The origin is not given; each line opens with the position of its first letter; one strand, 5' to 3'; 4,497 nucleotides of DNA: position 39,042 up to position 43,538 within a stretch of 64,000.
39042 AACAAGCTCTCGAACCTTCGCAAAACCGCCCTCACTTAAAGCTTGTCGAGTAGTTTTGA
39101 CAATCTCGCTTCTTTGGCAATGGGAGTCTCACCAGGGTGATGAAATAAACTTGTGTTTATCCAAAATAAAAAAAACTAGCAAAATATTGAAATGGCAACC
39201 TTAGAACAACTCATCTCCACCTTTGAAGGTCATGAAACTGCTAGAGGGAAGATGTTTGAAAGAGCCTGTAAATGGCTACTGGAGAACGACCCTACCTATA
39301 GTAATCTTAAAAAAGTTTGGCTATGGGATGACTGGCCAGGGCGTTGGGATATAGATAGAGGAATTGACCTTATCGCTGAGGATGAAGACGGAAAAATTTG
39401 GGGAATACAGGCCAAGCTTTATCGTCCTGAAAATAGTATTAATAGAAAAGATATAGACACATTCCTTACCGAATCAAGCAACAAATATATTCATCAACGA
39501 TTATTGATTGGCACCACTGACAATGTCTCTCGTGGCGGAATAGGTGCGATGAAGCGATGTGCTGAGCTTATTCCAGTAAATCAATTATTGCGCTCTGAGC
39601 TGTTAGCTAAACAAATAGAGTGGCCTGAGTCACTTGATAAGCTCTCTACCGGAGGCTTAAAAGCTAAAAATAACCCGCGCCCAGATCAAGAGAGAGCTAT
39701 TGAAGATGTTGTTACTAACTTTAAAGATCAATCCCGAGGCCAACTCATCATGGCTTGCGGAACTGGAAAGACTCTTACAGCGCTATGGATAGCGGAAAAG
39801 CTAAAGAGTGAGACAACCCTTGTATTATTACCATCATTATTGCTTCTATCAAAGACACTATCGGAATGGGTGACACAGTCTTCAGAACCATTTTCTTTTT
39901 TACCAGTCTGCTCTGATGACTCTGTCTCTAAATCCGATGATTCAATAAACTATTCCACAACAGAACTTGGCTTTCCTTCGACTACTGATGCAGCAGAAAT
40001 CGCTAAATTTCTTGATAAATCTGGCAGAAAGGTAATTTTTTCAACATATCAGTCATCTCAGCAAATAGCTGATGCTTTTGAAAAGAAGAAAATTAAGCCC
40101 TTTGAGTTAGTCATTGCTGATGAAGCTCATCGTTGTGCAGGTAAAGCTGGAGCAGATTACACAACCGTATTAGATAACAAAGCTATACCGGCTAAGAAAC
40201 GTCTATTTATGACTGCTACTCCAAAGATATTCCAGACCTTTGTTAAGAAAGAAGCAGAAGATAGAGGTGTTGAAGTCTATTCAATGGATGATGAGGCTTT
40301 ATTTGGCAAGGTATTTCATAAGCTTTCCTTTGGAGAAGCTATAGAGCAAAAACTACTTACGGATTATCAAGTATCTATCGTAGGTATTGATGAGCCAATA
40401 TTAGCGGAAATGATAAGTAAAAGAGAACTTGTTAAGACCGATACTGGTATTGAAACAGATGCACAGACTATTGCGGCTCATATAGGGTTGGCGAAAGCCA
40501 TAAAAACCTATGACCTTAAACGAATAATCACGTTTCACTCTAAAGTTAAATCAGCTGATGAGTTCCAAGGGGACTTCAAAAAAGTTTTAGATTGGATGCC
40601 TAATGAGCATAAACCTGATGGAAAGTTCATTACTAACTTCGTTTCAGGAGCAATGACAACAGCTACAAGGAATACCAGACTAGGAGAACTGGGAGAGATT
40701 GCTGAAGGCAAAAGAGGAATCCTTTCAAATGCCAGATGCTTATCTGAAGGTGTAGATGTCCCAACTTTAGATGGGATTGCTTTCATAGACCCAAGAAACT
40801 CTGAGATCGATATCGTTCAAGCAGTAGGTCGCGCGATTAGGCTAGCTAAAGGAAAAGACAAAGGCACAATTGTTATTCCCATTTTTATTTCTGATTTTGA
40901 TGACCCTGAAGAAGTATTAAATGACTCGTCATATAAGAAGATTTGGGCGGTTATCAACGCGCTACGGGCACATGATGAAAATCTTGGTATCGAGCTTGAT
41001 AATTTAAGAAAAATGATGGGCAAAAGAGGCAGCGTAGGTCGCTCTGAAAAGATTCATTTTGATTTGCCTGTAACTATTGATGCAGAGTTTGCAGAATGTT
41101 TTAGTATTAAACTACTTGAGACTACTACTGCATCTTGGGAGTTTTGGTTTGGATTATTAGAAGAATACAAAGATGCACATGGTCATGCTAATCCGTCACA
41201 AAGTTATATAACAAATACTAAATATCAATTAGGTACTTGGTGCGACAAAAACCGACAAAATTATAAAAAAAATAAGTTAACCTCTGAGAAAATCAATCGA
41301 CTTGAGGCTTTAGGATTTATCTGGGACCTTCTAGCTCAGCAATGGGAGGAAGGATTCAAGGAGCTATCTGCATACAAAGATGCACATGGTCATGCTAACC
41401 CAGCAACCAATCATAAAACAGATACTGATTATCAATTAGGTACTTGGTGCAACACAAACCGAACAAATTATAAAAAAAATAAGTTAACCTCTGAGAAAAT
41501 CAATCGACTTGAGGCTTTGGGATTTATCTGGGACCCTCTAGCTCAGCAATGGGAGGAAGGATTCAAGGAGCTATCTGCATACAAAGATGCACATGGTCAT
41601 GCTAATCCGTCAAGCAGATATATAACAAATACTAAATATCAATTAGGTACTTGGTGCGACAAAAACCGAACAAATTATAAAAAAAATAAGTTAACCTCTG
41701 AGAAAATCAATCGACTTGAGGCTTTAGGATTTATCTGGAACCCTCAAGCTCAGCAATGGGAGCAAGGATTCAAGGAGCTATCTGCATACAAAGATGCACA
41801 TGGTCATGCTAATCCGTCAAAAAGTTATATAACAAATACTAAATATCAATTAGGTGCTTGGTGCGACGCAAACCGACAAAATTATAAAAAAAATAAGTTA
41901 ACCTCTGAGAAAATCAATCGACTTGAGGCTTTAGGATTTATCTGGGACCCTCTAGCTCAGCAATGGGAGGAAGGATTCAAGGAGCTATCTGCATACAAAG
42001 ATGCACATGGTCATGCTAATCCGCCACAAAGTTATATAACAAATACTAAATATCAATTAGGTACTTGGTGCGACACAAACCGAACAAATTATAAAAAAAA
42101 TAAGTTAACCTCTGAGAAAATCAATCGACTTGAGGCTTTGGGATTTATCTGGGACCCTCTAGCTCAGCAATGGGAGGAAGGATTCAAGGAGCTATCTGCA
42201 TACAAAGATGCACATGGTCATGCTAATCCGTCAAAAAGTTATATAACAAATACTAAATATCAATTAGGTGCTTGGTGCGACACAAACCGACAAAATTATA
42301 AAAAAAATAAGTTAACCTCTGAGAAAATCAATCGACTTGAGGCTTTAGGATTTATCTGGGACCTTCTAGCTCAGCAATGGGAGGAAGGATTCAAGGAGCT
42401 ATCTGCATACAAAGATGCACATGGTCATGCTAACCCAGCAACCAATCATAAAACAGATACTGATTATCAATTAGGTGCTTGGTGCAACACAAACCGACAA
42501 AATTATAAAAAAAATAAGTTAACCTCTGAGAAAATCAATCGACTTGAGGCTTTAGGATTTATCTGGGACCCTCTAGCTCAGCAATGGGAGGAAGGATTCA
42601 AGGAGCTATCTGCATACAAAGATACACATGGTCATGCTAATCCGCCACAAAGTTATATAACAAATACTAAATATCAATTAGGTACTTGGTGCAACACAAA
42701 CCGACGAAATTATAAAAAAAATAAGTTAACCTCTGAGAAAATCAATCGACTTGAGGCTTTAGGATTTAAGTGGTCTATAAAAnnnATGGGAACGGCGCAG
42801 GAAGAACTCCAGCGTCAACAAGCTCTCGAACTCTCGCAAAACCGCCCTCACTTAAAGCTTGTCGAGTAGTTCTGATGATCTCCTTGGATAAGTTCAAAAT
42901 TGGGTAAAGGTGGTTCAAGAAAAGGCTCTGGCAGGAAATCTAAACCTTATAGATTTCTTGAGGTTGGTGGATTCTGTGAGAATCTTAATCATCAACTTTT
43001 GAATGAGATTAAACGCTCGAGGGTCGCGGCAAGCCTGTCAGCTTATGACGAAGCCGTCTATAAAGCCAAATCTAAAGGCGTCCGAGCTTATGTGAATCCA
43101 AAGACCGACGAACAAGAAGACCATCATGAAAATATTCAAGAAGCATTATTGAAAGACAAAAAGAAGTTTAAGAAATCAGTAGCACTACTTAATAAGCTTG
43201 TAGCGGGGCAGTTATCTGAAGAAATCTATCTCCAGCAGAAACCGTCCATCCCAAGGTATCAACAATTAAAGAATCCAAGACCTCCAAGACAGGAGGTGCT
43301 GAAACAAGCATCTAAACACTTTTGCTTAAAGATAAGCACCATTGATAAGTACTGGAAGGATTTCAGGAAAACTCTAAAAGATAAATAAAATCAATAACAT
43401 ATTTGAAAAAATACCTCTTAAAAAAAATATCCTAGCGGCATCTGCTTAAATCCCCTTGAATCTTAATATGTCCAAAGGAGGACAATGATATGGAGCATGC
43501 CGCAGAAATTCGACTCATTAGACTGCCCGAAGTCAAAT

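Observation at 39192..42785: Island-borne Mrr-nuclease / SF2-helicase / 8xHA-repeat fusion: candidate novel single-gene defence (type-IV-like or abortive) system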

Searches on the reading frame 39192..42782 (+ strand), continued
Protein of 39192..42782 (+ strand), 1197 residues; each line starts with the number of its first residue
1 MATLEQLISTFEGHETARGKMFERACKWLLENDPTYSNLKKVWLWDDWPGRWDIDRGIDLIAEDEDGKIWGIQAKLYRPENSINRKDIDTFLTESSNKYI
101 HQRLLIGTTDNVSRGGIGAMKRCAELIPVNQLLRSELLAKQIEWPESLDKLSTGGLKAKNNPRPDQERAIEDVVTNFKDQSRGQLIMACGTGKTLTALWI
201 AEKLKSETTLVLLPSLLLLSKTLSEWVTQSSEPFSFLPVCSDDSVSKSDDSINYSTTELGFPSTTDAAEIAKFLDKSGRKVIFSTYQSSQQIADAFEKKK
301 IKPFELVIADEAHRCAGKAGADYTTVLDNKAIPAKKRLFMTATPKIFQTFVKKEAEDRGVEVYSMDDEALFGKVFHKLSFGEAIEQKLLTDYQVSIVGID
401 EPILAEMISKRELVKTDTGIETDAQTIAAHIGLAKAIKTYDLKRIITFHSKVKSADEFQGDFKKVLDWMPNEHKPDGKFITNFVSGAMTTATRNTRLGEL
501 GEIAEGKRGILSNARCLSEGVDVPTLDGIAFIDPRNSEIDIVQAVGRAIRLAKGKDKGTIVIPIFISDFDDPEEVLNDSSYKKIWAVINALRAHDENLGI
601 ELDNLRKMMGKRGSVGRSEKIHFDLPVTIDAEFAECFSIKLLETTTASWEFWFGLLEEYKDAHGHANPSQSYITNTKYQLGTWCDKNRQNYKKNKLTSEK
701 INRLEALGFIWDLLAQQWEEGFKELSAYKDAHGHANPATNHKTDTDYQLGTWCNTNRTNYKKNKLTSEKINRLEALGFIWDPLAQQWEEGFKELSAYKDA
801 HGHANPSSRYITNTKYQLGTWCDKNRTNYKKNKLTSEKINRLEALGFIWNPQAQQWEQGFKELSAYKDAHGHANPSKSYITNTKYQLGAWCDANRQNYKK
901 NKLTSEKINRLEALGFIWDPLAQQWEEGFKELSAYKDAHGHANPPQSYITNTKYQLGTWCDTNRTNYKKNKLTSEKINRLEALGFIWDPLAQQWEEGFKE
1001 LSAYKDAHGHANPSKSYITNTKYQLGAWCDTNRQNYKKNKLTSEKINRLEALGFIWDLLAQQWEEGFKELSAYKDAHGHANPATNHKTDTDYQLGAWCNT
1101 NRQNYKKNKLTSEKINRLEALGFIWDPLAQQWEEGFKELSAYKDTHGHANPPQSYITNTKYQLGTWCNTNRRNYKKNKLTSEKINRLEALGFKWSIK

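Call 76: fold_search(model_id=the predicted structure, library=pdb)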
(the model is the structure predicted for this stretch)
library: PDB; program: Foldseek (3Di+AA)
matches with E <= 10: 1369; with E <= 0.001: 646
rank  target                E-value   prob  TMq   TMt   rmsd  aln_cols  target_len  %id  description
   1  4xqk_A                3.9e-40  1.00  0.46  0.37  24.8       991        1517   24  ATP-dependent Type ISP restriction-modification enzyme LlaBIII bound to DNA (released 2015-09-16)
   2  4xqk_B                1.0e-36  1.00  0.45  0.36  24.0       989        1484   23  ATP-dependent Type ISP restriction-modification enzyme LlaBIII bound to DNA (released 2015-09-16)
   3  5ffj_B                5.5e-20  1.00  0.29  0.28  25.7       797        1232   21  Structure of a nuclease-deletion mutant of the Type ISP restriction-modification enzyme LlaGI in complex with a DNA su (released 2016-03-30)
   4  5ffj_A                2.0e-14  1.00  0.16  0.18  18.9       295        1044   28  Structure of a nuclease-deletion mutant of the Type ISP restriction-modification enzyme LlaGI in complex with a DNA su (released 2016-03-30)
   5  7r7j_B                1.9e-13  1.00  0.22  0.44   7.2       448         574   21  Crystal structure of RadD with ADP (released 2022-04-13)
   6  9pd3_A                2.8e-13  1.00  0.26  0.47  13.2       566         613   15  NER dual incision complex - DuIS (released 2026-02-18)
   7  7o4k_7                3.5e-13  1.00  0.25  0.46  14.5       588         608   15  Yeast TFIIH in the contracted state within the pre-initiation complex (released 2021-06-16)
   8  7clg_B                6.9e-13  1.00  0.23  0.32  13.6       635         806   16  Crystal structure of the ATP-dependent restriction endonuclease SauUSI (released 2021-01-20)
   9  7o4i_7                1.5e-12  1.00  0.25  0.47  16.2       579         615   15  Yeast RNA polymerase II transcription pre-initiation complex with initial transcription bubble (released 2021-06-16)
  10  8h5y_A                1.9e-12  1.00  0.22  0.42   8.7       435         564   20  Crystal structure of RadD- ADP complex (released 2023-10-18)
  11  8ebs_A                3.5e-12  1.00  0.24  0.45  12.1       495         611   16  Initial DNA-lesion (Cy5) binding by XPC and TFIIH (released 2023-04-19)
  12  8h5y_B                3.5e-12  1.00  0.21  0.42   8.6       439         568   20  Crystal structure of RadD- ADP complex (released 2023-10-18)
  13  6jde_A                6.4e-12  1.00  0.21  0.42   8.8       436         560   21  crystal structure of a DNA repair protein (released 2019-06-26)
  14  7zsa_7                6.4e-12  1.00  0.26  0.47  15.8       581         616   14  Yeast RNA polymerase II transcription pre-initiation complex with the +1 nucleosome and NTP (complex B) (released 2022-11-16)
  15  7o4l_7                7.7e-12  1.00  0.25  0.47  10.6       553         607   15  Yeast TFIIH in the expanded state within the pre-initiation complex (released 2021-06-16)
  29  7clg_A                8.7e-11  1.00  0.25  0.33  15.0       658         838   14  Crystal structure of the ATP-dependent restriction endonuclease SauUSI (released 2021-01-20)
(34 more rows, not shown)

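Call 90: search_protein_families(library=phrogs, proteins=[window:39192-42782:+], max_evalue=0.001)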
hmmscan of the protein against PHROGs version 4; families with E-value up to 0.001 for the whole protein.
window:39192-42782:+ (1197 aa): 8 families
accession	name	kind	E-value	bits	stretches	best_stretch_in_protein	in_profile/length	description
phrog_16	-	DNA, RNA and nucleotide metabolism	1.4e-42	146.9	1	153-895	264-831/986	DNA helicase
phrog_62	-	DNA, RNA and nucleotide metabolism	2.1e-13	49.7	1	152-344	687-849/1881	DNA helicase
phrog_9690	-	DNA, RNA and nucleotide metabolism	3.9e-09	37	1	283-559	23-264/306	DNA helicase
phrog_23264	-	unknown function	7.1e-07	30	0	705-719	39-53/61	-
phrog_16694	-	unknown function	3e-06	26.5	0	160-200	273-314/1010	-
phrog_10451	-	unknown function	0.0005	21.1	0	884-922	76-114/126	-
phrog_11796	-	unknown function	0.00051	21.2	0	1129-1170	160-201/217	-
phrog_18368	-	unknown function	0.00079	20.6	0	753-773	23-43/72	-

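Call 99: find_encoding_contigs(protein=P0082, flank=10000, max_places=1)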
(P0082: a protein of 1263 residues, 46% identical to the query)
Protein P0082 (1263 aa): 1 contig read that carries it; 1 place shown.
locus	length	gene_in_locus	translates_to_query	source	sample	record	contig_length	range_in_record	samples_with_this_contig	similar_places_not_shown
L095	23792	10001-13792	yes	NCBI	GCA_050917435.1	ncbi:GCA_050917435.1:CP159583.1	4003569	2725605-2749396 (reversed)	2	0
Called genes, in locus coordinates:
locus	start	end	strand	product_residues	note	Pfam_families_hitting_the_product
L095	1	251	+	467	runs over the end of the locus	PF00749:tRNA-synt_1c, PF19269:Anticodon_2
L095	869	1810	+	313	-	PF01545:Cation_efflux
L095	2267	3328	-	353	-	PF00990:GGDEF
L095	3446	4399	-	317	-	PF01544:CorA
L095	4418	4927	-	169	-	PF00300:His_Phos_1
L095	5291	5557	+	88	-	-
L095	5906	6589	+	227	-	PF00149:Metallophos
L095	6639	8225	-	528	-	PF00005:ABC_tran, PF02463:SMC_N (faint), PF03193:RsgA_GTPase (faint), PF13175:AAA_15 (faint), PF00910:RNA_helicase (faint), PF05729:NACHT (faint), PF12848:ABC_tran_Xtn, PF00005:ABC_tran, +4 more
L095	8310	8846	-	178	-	PF07152:YaeQ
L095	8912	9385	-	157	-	PF01936:NYN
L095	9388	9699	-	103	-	PF06865:Ppnp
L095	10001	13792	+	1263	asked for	PF04471:Mrr_cat (weak), PF13156:Mrr_cat_2, PF04851:ResIII, PF00270:DEAD (weak), PF00271:Helicase_C, PF03457:HA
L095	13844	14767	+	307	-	-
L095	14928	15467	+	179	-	-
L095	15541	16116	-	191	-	PF08704:GCD14 (weak), PF13847:Methyltransf_31 (weak), PF13649:Methyltransf_25 (faint), PF06962:rRNA_methylase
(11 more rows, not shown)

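Call 100: find_encoding_contigs(protein=P0054, flank=10000, max_places=1)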
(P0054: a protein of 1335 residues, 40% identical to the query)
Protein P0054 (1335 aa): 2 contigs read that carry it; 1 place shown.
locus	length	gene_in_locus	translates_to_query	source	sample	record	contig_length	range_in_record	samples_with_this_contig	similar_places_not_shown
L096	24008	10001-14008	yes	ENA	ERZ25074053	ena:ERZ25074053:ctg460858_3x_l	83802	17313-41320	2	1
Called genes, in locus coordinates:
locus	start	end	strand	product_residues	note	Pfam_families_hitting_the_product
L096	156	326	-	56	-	-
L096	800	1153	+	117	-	PF20586:DUF6788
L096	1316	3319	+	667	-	PF00239:Resolvase, PF07508:Recombinase (weak), PF13408:Zn_ribbon_recom (weak)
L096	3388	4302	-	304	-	PF14319:Zn_Tnp_IS91, PF04986:Y2_Tnp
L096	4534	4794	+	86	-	-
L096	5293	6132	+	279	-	-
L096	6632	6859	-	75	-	-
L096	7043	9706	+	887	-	PF00069:Pkinase, PF01636:APH (faint), PF07714:PK_Tyr_Ser-Thr, PF03109:ABC1 (weak), PF07676:PD40 (faint), PF26550:Tricorn_2nd, PF26549:Tricorn_N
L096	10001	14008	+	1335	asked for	PF13156:Mrr_cat_2, PF00270:DEAD (weak), PF04851:ResIII, PF00271:Helicase_C (weak), PF03457:HA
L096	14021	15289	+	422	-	-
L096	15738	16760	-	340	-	PF00144:Beta-lactamase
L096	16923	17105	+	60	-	-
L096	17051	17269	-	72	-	-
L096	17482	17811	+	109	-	-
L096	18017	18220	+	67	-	-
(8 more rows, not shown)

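Call 101: find_encoding_contigs(protein=P0045, flank=10000, max_places=3)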
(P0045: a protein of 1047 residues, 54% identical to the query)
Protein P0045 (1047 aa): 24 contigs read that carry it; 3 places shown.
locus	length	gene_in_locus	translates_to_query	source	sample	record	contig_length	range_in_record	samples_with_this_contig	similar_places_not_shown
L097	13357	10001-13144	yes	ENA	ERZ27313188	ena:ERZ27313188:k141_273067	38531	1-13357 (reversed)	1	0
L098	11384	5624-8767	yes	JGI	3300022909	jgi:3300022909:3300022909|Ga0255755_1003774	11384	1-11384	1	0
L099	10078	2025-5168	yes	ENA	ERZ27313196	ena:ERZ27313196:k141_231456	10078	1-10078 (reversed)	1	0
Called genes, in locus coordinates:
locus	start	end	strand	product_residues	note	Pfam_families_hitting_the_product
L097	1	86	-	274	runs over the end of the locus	PF04378:RsmJ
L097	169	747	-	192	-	PF01169:GDT1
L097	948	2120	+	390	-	PF04143:Sulf_transp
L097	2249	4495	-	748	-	PF06452:CBM9_1 (weak), PF19313:DUF5916 (weak)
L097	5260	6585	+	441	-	PF03069:FmdA_AmdA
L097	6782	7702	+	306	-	-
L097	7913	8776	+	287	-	PF23023:Anti-Pycsar_Apyc1, PF00753:Lactamase_B (weak), PF12706:Lactamase_B_2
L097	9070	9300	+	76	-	-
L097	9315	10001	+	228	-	PF01844:HNH (weak)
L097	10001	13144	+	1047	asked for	PF13156:Mrr_cat_2, PF00270:DEAD, PF04851:ResIII, PF00271:Helicase_C, PF03457:HA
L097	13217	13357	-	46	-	?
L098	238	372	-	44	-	-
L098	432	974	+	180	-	-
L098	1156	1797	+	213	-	-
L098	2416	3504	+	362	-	-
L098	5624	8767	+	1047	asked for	PF13156:Mrr_cat_2, PF00270:DEAD, PF04851:ResIII, PF00271:Helicase_C, PF03457:HA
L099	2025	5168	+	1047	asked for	PF13156:Mrr_cat_2, PF00270:DEAD, PF04851:ResIII, PF00271:Helicase_C, PF03457:HA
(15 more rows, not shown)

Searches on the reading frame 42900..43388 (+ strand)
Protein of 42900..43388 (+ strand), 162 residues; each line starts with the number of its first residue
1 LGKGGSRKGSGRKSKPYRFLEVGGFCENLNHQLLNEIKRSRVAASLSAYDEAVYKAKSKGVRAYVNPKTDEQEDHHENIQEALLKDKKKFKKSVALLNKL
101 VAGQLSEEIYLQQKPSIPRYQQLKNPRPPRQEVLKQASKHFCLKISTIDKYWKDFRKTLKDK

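Call 9: search_protein_families(library=pfam, proteins=[window:42900-43385:+], max_evalue=0.01)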
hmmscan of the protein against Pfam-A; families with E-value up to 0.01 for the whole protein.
window:42900-43385:+ (162 aa): 0 families

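Call 41: find_encoding_contigs(protein=window:42900-43388:+, flank=10000, max_places=6)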
Protein window:42900-43388:+ (162 aa): no gene with exactly this product is on record in the collection.

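Call 89: search_protein_families(library=padloc, proteins=[window:42900-43385:+], max_evalue=0.001)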
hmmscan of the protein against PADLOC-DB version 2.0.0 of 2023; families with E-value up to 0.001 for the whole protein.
window:42900-43385:+ (162 aa): 0 families

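Call 90: search_protein_families(library=phrogs, proteins=[window:42900-43385:+], max_evalue=0.001)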
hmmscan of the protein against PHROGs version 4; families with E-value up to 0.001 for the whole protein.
window:42900-43385:+ (162 aa): 0 families
